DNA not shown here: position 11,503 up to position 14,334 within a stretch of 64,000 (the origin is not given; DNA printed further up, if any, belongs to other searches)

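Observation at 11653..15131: Orphan HyuB fused in frame to an M19 dipeptidase, directly downstream of a lone sucD: candidate new two-step amidohydrolase module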

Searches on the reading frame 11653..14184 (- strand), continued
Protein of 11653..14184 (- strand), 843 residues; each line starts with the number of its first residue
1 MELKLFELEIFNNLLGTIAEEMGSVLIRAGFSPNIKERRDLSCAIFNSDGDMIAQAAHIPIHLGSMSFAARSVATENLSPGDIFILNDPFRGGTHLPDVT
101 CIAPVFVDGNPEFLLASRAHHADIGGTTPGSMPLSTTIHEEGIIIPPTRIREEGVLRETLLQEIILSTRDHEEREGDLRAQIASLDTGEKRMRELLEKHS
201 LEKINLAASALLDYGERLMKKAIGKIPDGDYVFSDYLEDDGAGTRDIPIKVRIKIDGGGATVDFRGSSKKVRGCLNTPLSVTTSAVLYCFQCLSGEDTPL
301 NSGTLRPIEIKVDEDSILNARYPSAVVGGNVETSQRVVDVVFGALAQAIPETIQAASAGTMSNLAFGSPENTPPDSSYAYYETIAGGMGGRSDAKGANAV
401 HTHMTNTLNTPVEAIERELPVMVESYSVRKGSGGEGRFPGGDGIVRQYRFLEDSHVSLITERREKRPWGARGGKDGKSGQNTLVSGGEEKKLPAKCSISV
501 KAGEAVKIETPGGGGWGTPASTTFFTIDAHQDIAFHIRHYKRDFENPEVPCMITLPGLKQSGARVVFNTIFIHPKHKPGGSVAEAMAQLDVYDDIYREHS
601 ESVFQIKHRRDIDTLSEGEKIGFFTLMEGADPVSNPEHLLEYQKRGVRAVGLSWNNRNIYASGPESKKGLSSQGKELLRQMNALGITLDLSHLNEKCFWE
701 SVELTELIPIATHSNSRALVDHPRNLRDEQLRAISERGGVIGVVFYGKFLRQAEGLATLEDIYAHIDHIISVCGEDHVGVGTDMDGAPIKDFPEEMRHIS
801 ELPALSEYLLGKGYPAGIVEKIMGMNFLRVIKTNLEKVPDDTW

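Call 64: predict_structure(alignment_id=A1)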
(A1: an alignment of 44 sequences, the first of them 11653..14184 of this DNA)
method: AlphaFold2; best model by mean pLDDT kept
length: 843 residues; sequences in the alignment: 44
mean_pLDDT: 83.2   pTM: 0.62
mean pLDDT of the five models: 83.2, 77.9, 77.7, 77.4, 74.5
residues with pLDDT >= 90: 303; 70-90: 414; 50-70: 107; < 50: 19
segments of 3 or more residues with pLDDT < 50: 405-408, 841-843
pLDDT, mean of each block of 10 residues (from residue 1): 70 91 82 64 88 78 80 92 90 72 94 88 51 61 84 93 81 84 95 94 91 91 94 88 86 96 95 81 86 77 89 91 66 83 89 66 79 74 79 83 50 78 89 87 91 87 69 84 91 88 93 79 56 83 76 80 85 63 87 93 90 79 83 76 90 74 85 90 92 91 94 92 92 96 86 82 95 95 68 81 86 87 92 79 42
secondary structure, 60 per line:
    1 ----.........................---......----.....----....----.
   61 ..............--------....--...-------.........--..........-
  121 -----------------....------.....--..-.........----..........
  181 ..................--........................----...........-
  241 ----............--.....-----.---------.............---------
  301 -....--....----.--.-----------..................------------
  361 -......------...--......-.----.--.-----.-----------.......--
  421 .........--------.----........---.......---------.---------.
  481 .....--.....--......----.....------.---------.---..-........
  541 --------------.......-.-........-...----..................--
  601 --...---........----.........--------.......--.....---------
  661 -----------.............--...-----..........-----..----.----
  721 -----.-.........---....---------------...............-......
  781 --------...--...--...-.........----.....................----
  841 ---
elements in order (helices of 4 or more, strands of 3 or more residues): H5-29 H33-38 E43-47 E52-55 H60-74 E83-86 E99-107 E110-119 H138-141 E148-152 H158-166 H171-198 H201-224 E229-239 E245-256 E259-263 H279-291 H302-305 E308-311 H331-348 E362-367 E379-384 H412-418 E421-429 E443-450 E454-460 E480-485 E488-492 E495-500 E505-509 H533-540 H555-561 E565-572 H581-598 E603-605 H609-616 E621-629 H638-644 E647-651 H672-684 E687-689 H695-704 H728-736 E740-743 H759-773 E778-780 H803-811 H816-836

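Call 65: find_homologous_proteins(query=L062:9719-10798:+, max_evalue=1e-20)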
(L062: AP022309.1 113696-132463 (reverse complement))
Query L062:9719-10798:+ (359 aa): 2504 proteins with E <= 1e-20 among 7606 candidates; the best 120 are listed.
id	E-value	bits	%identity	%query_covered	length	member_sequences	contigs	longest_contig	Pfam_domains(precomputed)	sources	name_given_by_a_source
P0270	2.5e-228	775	99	95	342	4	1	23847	PF01244.28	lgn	-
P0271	1.5e-180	618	79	94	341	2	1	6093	PF01244.28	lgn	-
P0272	1.6e-178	611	82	89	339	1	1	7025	PF01244.28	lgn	-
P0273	6.6e-166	570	77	89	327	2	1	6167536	PF01244.28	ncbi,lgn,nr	ncbi:dipeptidase [Bordetella genomosp. 8]|nr:membrane dipeptidase [Bordetella genomosp. 8]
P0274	6.4e-165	566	75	91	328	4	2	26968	PF01244.28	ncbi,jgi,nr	ncbi:MAG TPA: membrane dipeptidase [Bordetella sp.]|jgi:membrane dipeptidase|nr:membrane dipeptidase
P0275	1.9e-164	565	77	88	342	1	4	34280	PF01244.28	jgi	jgi:membrane dipeptidase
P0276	1.5e-163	562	72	94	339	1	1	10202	PF01244.28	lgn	-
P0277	1.2e-162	559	69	93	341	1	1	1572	PF01244.28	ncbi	-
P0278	1.6e-159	549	74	88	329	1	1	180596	PF01244.28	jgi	jgi:membrane dipeptidase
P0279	1.1e-157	543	71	89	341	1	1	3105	PF01244.28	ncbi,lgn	-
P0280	2.3e-157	542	82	80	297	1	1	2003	PF01244.28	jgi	jgi:membrane dipeptidase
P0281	1.4e-155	536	70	90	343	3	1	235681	PF01244.28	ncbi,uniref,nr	ncbi:dipeptidase [Sphingomonas mali]|uniref:dipeptidase n=1 Tax=Sphingomonas mali TaxID=40682 RepID=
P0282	2.1e-155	535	69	93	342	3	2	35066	PF01244.28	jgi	jgi:membrane dipeptidase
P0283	2.3e-155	535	70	89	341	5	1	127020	PF01244.28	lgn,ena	-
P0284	6.3e-155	534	70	88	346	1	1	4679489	PF01244.28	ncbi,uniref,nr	ncbi:dipeptidase [Sphingopyxis sp. USTB-05]|uniref:dipeptidase n=1 Tax=Sphingopyxis sp. USTB-05 TaxI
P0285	6.7e-155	533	68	93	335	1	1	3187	PF01244.28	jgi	jgi:membrane dipeptidase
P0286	3.5e-154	531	70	89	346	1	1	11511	PF01244.28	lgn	-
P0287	4.3e-152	524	69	89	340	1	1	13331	PF01244.28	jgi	jgi:membrane dipeptidase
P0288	2.3e-151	522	68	90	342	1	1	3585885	PF01244.28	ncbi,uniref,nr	ncbi:membrane dipeptidase [Sphingobium sp. JAI105]|uniref:dipeptidase n=1 Tax=Sphingobium sp. JAI105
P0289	3.3e-151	521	69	90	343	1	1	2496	PF01244.28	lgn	-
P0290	1.7e-148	512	64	94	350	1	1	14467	PF01244.28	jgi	jgi:membrane dipeptidase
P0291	1.5e-147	509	66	92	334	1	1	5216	PF01244.28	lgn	-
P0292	7.7e-146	504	68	89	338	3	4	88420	PF01244.28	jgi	jgi:membrane dipeptidase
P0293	8.1e-146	504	66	90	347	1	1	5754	PF01244.28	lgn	-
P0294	2.1e-139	482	63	91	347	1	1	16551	PF01244.28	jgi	jgi:membrane dipeptidase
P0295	7.2e-137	474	84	70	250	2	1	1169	PF01244.28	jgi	jgi:membrane dipeptidase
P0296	3.8e-133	462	63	90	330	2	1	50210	PF01244.28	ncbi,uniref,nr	ncbi:membrane dipeptidase [Paenibacillus sp. LMG 31460]|uniref:Membrane dipeptidase n=2 Tax=Paenibac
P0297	9.6e-133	461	63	90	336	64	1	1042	PF01244.28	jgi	jgi:membrane dipeptidase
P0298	2.1e-130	453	61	90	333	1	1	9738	PF01244.28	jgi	jgi:membrane dipeptidase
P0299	3.0e-127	443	82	65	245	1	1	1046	PF01244.28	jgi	-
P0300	2.8e-126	439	59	90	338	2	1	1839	PF01244.28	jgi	-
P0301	6.7e-124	431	60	89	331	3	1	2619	PF01244.28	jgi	-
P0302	1.2e-121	424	57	91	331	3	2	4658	PF01244.28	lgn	-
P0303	1.4e-121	424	59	89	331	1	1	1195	PF01244.28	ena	-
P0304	6.5e-121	422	55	96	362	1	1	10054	PF01244.28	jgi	jgi:membrane dipeptidase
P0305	3.2e-119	416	58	89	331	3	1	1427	PF01244.28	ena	-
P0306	1.4e-118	414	58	89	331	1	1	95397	PF01244.28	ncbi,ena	-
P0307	1.6e-118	414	60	87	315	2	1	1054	PF01244.28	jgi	jgi:membrane dipeptidase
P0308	2.6e-118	413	56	91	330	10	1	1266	PF01244.28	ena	-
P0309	3.7e-118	413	56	90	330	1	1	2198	PF01244.28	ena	-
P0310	1.2e-116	408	58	89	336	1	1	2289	PF01244.28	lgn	-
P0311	1.3e-116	408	55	91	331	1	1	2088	PF01244.28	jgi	jgi:membrane dipeptidase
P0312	1.6e-116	407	57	89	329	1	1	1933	PF01244.28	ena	-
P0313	2.8e-116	406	57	89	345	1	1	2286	PF01244.28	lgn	-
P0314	3.1e-116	406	55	91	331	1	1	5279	PF01244.28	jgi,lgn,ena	-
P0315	7.7e-116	405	56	90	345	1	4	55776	PF01244.28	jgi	jgi:membrane dipeptidase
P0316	1.4e-114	401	57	89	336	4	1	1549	PF01244.28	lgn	-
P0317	4.1e-114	399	57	89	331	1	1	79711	PF01244.28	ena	-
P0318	6.1e-114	399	56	89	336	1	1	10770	PF01244.28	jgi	jgi:membrane dipeptidase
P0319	5.5e-113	396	53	89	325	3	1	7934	PF01244.28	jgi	jgi:membrane dipeptidase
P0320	1.2e-112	394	53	91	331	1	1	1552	PF01244.28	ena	-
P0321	1.5e-112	394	56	89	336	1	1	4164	PF01244.28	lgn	-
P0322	1.0e-106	375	53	88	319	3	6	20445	PF01244.28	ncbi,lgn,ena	-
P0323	5.2e-106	373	53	88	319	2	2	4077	PF01244.28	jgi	jgi:membrane dipeptidase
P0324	1.8e-105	371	53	87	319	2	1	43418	PF01244.28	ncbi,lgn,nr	ncbi:MAG: membrane dipeptidase [Alphaproteobacteria bacterium]|nr:membrane dipeptidase [Alphaproteob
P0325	8.8e-105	369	51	89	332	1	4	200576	PF01244.28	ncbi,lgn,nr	ncbi:MAG: membrane dipeptidase [Proteobacteria bacterium]|nr:membrane dipeptidase [Pseudomonadota ba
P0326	4.9e-103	363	52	88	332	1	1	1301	PF01244.28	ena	-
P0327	2.0e-102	361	52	88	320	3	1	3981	PF01244.28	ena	-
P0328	1.4e-101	358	51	88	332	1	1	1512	PF01244.28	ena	-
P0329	3.8e-98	347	50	89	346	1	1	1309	PF01244.28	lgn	-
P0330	4.3e-98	347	50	88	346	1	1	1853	PF01244.28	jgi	jgi:membrane dipeptidase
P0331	9.7e-98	345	49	88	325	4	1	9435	PF01244.28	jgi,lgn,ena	-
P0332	1.0e-97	345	48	91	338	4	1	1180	PF01244.28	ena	-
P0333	2.0e-97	344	47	92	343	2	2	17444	PF01244.28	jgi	-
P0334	6.8e-97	343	48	89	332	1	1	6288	PF01244.28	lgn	-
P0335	1.0e-96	342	50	88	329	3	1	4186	PF01244.28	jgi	jgi:membrane dipeptidase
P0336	1.3e-96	342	50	86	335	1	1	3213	PF01244.28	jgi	jgi:membrane dipeptidase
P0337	2.1e-96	341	51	87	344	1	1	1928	PF01244.28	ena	-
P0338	2.3e-96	341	49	89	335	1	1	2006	PF01244.28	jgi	jgi:membrane dipeptidase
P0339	2.6e-96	341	50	86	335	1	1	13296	PF01244.28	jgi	jgi:membrane dipeptidase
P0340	2.7e-96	341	50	90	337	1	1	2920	PF01244.28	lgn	-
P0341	2.7e-96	341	50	86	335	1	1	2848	PF01244.28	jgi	jgi:membrane dipeptidase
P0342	3.0e-96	341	50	86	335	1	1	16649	PF01244.28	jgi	jgi:membrane dipeptidase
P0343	5.5e-96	340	48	88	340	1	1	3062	PF01244.28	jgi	-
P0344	9.0e-96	339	49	86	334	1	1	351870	PF01244.28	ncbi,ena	-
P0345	1.8e-95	338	47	89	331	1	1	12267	PF01244.28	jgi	jgi:membrane dipeptidase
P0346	2.0e-95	338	48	89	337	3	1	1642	PF01244.28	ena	-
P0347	2.3e-95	338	48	90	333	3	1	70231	PF01244.28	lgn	-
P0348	2.8e-95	337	49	91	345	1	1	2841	PF01244.28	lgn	-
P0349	3.1e-95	337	51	88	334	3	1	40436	PF01244.28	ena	-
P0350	4.0e-95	337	46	90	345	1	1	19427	PF01244.28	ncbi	-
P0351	5.5e-95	336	48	88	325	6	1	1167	PF01244.28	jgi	jgi:membrane dipeptidase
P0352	6.9e-95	336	49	86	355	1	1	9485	PF01244.28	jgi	-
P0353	7.1e-95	336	50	91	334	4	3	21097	PF01244.28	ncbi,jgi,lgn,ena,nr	ncbi:MAG TPA: membrane dipeptidase [Dongiaceae bacterium]|nr:membrane dipeptidase [Dongiaceae bacter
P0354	1.2e-94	335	48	92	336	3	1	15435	PF01244.28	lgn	-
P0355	1.5e-94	335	45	91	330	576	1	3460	PF01244.28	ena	-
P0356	1.5e-94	335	48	89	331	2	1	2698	PF01244.28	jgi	jgi:membrane dipeptidase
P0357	1.6e-94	335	49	88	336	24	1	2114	PF01244.28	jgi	-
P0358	1.7e-94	335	49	89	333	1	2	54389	PF01244.28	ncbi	ncbi:MAG: dipeptidase [Parvibaculaceae bacterium]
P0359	1.7e-94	335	48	90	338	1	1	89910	PF01244.28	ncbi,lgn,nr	ncbi:MAG: membrane dipeptidase [Gammaproteobacteria bacterium]|nr:membrane dipeptidase [Gammaproteob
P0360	2.0e-94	335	46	89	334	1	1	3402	PF01244.28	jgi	-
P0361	2.7e-94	334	46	89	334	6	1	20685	PF01244.28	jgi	jgi:membrane dipeptidase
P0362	2.9e-94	334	48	91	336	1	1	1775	PF01244.28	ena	-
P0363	4.1e-94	334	48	90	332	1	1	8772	PF01244.28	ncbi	ncbi:MAG: dipeptidase [Dongiaceae bacterium]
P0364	4.2e-94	333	47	88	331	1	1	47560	PF01244.28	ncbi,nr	ncbi:MAG TPA: membrane dipeptidase [Candidatus Baltobacteraceae bacterium]|nr:membrane dipeptidase [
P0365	4.3e-94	333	49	90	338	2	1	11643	PF01244.28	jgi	jgi:membrane dipeptidase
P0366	4.4e-94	333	47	92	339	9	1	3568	PF01244.28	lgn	-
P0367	4.5e-94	333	49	88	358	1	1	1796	PF01244.28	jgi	jgi:membrane dipeptidase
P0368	5.3e-94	333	48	89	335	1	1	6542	PF01244.28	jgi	jgi:membrane dipeptidase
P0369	5.4e-94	333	46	90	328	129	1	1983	PF01244.28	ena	-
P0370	6.0e-94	333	45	92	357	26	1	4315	PF01244.28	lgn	-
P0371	6.0e-94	333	45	89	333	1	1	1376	PF01244.28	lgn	-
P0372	6.3e-94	333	46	89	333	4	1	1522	PF01244.28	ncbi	-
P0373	6.3e-94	333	50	89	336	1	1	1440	PF01244.28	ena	-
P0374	6.7e-94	333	45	89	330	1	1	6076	PF01244.28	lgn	-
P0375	7.8e-94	333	48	89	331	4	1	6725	PF01244.28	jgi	jgi:membrane dipeptidase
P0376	8.5e-94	332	49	86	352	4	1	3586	PF01244.28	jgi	jgi:membrane dipeptidase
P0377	1.1e-93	332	45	90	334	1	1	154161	PF01244.28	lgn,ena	-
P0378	1.3e-93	332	50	88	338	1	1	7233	PF01244.28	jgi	-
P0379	1.4e-93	332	47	90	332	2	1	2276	PF01244.28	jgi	jgi:membrane dipeptidase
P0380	1.6e-93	332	49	87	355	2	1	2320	PF01244.28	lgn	-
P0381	1.6e-93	332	47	88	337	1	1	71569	PF01244.28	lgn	-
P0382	1.7e-93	331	46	89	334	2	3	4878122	PF01244.28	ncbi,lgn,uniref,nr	ncbi:dipeptidase [Aminobacter aganoensis]|uniref:Membrane dipeptidase n=1 Tax=Aminobacter aganoensis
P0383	1.8e-93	331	50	88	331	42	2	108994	PF01244.28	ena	-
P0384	1.8e-93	331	47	89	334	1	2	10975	PF01244.28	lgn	-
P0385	2.3e-93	331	50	89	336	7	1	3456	PF01244.28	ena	-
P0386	2.4e-93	331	46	89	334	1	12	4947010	PF01244.28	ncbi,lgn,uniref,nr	ncbi:dipeptidase [Aminobacter sp. P9b]|uniref:dipeptidase n=1 Tax=Aminobacter TaxID=31988 RepID=UPI0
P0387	2.6e-93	331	47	89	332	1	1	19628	PF01244.28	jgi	jgi:membrane dipeptidase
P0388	2.8e-93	331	48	90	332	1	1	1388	PF01244.28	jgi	jgi:membrane dipeptidase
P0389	3.3e-93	331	49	89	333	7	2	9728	PF01244.28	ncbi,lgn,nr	ncbi:MAG: membrane dipeptidase [Rhodoferax sp.]|nr:membrane dipeptidase [Rhodoferax sp.]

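Call 66: find_encoding_contigs(protein=P0273, flank=8000, max_places=1)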
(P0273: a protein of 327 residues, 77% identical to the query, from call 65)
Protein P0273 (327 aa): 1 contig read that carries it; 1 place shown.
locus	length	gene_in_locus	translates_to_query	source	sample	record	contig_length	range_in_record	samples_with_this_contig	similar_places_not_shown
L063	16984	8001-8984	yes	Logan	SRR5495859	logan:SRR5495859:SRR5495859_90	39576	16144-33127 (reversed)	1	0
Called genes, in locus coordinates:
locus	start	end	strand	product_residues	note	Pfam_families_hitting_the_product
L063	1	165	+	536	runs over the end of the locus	PF00496:SBP_bac_5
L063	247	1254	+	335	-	PF19300:BPD_transp_1_N, PF00528:BPD_transp_1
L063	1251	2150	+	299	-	PF12911:OppC_N, PF00528:BPD_transp_1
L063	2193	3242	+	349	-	PF00005:ABC_tran, PF13304:AAA_21 (faint), PF08352:oligo_HPY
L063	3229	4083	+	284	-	PF02463:SMC_N (weak), PF00005:ABC_tran, PF13304:AAA_21 (faint), PF08352:oligo_HPY (weak)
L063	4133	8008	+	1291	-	PF05378:Hydant_A_N, PF01968:Hydantoinase_A, PF19278:Hydant_A_C, PF02538:Hydantoinase_B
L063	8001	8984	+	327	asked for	PF01244:Peptidase_M19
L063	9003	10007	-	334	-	PF00106:adh_short, PF08659:KR, PF13561:adh_short_C2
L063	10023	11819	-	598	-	PF02776:TPP_enzyme_N, PF01855:POR_N (weak), PF00205:TPP_enzyme_M, PF02775:TPP_enzyme_C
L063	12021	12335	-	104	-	PF09413:DUF2007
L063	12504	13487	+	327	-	PF08240:ADH_N, PF00107:ADH_zinc_N, PF13602:ADH_zinc_N_2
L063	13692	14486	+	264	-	PF00121:TIM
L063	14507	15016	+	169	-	PF03840:SecG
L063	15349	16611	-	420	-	PF00202:Aminotran_3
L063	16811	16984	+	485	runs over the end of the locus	PF00392:GntR, PF00155:Aminotran_1_2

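Call 67: find_encoding_contigs(protein=P0284, flank=8000, max_places=1)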
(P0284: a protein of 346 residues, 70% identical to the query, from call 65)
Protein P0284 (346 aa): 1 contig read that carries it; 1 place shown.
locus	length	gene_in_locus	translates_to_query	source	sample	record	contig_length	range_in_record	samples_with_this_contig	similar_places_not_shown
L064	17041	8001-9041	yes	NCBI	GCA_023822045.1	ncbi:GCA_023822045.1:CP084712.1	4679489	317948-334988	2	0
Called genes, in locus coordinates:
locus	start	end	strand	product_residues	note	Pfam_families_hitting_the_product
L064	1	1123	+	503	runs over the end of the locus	PF00501:AMP-binding, PF13193:AMP-binding_C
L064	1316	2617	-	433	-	PF01266:DAO, PF13450:NAD_binding_8 (faint)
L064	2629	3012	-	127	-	PF00850:Hist_deacetyl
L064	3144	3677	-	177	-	PF07883:Cupin_2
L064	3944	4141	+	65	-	PF00106:adh_short, PF13561:adh_short_C2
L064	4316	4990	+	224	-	-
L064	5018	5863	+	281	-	PF00378:ECH_1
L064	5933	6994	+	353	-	PF00501:AMP-binding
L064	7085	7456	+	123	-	PF13193:AMP-binding_C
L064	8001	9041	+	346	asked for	PF01244:Peptidase_M19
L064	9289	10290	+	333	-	PF01965:DJ-1_PfpI (weak), PF00165:HTH_AraC (faint), PF12833:HTH_18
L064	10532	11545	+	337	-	PF01965:DJ-1_PfpI (weak), PF00165:HTH_AraC (faint), PF12833:HTH_18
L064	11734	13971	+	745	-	PF07715:Plug, PF00593:TonB_dep_Rec_b-barrel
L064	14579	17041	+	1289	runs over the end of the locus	PF05378:Hydant_A_N, PF01968:Hydantoinase_A, PF19278:Hydant_A_C, PF02538:Hydantoinase_B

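Call 68: find_encoding_contigs(protein=P0296, flank=8000, max_places=1)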
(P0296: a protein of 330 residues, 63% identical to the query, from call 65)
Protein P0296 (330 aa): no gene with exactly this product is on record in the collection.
